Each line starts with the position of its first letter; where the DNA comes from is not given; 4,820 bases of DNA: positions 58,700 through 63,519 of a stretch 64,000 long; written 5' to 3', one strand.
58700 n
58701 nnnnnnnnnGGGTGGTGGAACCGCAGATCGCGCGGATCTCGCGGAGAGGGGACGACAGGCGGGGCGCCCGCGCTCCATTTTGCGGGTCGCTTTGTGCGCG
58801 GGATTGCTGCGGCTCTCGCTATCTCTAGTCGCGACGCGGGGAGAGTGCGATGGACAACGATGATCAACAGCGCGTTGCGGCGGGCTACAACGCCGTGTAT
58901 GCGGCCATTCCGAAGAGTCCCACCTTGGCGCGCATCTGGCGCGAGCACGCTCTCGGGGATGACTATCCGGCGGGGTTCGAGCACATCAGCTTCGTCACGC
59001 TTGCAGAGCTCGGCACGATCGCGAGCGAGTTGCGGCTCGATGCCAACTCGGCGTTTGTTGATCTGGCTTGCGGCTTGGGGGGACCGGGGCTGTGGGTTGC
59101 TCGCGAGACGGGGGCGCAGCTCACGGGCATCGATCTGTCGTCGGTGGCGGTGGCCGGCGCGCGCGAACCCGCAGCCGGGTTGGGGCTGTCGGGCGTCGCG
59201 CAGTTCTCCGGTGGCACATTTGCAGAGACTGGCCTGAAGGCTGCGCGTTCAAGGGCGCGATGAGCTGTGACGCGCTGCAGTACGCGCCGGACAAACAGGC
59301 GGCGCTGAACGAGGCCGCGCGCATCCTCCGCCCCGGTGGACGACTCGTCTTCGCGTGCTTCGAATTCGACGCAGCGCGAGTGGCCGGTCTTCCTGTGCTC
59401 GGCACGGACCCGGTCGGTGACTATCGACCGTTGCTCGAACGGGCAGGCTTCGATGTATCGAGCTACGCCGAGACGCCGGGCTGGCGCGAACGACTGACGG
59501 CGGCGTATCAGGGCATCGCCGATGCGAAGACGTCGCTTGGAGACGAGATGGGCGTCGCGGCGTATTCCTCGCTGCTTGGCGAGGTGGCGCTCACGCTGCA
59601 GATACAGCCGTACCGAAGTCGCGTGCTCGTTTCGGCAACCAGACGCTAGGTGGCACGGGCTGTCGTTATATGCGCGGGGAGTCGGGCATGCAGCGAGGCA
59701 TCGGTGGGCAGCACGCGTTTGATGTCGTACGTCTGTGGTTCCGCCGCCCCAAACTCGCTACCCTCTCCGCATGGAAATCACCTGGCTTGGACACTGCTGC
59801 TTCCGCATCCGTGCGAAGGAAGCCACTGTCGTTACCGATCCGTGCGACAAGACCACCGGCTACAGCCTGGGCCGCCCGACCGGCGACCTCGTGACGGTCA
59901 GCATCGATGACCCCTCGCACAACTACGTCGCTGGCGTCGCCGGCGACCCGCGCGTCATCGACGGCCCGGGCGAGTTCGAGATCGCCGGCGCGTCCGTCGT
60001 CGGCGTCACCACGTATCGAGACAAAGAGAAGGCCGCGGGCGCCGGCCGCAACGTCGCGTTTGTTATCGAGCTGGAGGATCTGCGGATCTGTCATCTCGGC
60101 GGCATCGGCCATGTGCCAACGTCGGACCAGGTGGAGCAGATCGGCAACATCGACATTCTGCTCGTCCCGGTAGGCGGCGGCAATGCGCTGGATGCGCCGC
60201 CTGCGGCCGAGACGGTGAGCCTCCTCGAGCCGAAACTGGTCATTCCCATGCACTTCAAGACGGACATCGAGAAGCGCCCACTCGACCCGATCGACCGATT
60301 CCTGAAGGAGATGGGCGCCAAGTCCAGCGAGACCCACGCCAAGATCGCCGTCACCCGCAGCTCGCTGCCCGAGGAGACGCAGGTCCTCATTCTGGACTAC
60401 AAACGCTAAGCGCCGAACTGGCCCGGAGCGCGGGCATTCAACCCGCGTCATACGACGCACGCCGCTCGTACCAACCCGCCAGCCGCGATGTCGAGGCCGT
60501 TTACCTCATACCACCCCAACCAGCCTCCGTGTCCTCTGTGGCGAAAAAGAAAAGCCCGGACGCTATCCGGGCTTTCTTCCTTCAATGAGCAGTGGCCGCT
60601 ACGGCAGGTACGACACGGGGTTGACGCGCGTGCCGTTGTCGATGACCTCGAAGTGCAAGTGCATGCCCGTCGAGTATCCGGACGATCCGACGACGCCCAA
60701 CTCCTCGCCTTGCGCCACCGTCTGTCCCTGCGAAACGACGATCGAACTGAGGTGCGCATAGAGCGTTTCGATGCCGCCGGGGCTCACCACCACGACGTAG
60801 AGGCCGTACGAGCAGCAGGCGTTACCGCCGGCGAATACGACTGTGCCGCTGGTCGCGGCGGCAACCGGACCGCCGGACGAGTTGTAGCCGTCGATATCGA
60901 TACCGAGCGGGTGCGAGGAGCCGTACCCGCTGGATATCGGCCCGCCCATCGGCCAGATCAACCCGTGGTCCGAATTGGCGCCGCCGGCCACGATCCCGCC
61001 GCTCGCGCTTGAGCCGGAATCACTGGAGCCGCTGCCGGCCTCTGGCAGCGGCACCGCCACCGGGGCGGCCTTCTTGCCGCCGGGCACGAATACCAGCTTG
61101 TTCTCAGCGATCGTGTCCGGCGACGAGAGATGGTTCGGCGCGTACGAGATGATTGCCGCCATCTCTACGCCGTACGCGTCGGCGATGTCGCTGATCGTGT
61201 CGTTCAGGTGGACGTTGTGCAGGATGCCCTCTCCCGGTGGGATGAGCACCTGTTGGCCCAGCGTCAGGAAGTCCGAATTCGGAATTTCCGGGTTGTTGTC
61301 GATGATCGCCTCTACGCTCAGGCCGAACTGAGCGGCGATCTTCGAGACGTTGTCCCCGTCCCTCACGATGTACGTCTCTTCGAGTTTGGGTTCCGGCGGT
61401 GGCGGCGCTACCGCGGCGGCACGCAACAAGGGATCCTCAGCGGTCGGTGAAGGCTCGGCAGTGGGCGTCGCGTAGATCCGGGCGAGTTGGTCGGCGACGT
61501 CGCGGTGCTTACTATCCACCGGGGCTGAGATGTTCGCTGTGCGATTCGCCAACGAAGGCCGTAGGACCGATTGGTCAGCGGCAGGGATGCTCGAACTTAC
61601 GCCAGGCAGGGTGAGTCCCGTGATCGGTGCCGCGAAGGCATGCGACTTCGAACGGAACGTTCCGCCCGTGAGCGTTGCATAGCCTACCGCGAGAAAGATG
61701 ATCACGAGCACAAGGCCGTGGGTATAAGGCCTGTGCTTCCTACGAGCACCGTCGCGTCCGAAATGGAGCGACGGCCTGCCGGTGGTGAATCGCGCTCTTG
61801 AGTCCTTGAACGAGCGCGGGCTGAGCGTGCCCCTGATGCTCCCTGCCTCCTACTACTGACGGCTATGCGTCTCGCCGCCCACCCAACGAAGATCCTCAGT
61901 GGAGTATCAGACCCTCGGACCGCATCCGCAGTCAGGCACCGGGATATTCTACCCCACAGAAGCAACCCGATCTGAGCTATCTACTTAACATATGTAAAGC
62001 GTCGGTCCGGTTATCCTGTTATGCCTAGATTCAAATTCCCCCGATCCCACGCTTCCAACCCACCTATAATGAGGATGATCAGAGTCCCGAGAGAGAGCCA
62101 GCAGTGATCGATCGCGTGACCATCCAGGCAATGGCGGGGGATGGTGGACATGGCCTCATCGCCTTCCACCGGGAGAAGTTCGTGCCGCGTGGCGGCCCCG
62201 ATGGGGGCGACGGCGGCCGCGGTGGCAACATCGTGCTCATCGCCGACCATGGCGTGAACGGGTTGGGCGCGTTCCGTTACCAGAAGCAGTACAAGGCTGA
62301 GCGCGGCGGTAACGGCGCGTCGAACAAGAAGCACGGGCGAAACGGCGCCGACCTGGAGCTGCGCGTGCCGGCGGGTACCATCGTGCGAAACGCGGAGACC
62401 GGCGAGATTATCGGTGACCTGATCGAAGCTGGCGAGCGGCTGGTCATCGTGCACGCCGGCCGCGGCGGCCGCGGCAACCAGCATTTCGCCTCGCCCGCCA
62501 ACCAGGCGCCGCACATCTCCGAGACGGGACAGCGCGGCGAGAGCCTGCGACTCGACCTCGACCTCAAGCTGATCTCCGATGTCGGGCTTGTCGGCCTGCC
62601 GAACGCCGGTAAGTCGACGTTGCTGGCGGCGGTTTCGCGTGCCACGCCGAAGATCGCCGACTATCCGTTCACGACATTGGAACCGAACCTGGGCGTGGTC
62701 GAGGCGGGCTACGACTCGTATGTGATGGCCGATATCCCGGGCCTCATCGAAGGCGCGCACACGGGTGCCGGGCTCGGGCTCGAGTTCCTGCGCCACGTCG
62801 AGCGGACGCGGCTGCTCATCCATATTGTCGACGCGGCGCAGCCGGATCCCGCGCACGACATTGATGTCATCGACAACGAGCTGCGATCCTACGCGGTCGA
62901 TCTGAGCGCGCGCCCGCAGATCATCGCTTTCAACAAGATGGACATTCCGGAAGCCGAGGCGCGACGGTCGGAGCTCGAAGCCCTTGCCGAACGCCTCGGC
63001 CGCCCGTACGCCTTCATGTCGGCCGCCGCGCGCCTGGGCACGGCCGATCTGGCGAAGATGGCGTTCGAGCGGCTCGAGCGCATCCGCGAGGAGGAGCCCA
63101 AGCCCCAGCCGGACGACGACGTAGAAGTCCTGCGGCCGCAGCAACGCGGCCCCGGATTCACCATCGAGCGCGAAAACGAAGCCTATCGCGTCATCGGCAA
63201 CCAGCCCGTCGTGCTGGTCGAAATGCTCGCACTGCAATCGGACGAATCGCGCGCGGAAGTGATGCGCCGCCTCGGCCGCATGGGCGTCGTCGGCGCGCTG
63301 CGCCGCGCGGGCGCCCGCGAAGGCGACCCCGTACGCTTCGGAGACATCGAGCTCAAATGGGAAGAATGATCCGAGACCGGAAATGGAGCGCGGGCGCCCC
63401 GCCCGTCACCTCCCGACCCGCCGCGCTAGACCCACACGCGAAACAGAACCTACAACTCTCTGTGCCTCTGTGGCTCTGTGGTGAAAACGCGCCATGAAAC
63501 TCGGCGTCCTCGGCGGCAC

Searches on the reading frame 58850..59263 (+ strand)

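Call 44: search_protein_families(library=pfam, proteins=[window:58850-59263:+], max_evalue=0.001)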
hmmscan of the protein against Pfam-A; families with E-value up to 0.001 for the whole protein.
window:58850-59263:+ (137 aa): 3 families
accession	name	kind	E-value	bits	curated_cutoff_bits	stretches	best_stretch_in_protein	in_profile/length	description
PF13649.12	Methyltransf_25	-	1.8e-05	25.8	27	1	70-119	2-50/97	Methyltransferase domain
PF13847.12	Methyltransf_31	-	4e-05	23.8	27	1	64-122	2-61/145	Methyltransferase domain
PF05175.20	MTS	-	0.00052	20.1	23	1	59-117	25-83/170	Methyltransferase small domain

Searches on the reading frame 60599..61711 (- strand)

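Call 44: search_protein_families(library=pfam, proteins=[window:60599-61711:-], max_evalue=0.001)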
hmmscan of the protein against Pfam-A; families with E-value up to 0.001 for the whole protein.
window:60599-61711:- (370 aa): 6 families
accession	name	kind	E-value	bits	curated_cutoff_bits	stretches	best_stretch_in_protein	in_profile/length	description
PF01551.29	Peptidase_M23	-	1.1e-25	90.1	28.7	1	270-365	5-96/96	Peptidase family M23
PF01476.26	LysM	-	1.1e-16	61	20.9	2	114-158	1-43/43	LysM domain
PF23473.1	LysM3_LYK4_5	-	4.1e-09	36.8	29.3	1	113-140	4-31/48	LYK4/5 LysM3 domain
PF23446.1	LysM1_NFP_LYK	-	1.6e-05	26.1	36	0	121-158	17-54/60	NFP/LYK LysM1 domain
PF23577.1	LysM_RLK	-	1.9e-05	25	27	0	113-143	2-32/44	LysM domain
PF23462.1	LysM3_NFP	-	0.00064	20.6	28.1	0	113-158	4-47/48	NFP LysM3 domain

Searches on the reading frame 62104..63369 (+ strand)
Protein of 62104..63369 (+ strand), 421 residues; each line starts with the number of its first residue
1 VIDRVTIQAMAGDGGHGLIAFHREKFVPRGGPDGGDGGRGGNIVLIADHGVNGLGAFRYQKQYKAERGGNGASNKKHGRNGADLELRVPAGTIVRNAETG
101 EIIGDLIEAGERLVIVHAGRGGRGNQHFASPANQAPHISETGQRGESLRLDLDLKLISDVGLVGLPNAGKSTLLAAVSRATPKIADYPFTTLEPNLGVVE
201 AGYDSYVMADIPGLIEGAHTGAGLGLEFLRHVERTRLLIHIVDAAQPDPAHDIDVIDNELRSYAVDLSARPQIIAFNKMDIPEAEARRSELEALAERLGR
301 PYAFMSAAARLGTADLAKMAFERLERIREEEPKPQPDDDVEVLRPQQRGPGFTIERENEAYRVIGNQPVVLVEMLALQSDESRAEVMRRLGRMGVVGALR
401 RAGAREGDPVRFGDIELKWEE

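Call 44: search_protein_families(library=pfam, proteins=[window:62104-63369:+], max_evalue=0.001)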
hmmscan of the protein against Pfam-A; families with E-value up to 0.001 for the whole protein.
window:62104-63369:+ (421 aa): 4 families
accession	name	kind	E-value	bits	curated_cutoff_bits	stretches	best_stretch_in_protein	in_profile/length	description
PF01018.28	GTP1_OBG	-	1.7e-55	187.3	27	1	2-156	1-155/155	GTP1/OBG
PF01926.29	MMR_HSR1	-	4.3e-25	88.5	21.9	1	159-278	1-113/113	50S ribosome-binding GTPase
PF09269.16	DUF1967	-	1.8e-14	54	27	1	352-419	1-70/70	Domain of unknown function (DUF1967)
PF02421.24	FeoB_N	-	4.3e-13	49.5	27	1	160-318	3-154/156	Ferrous iron transport protein B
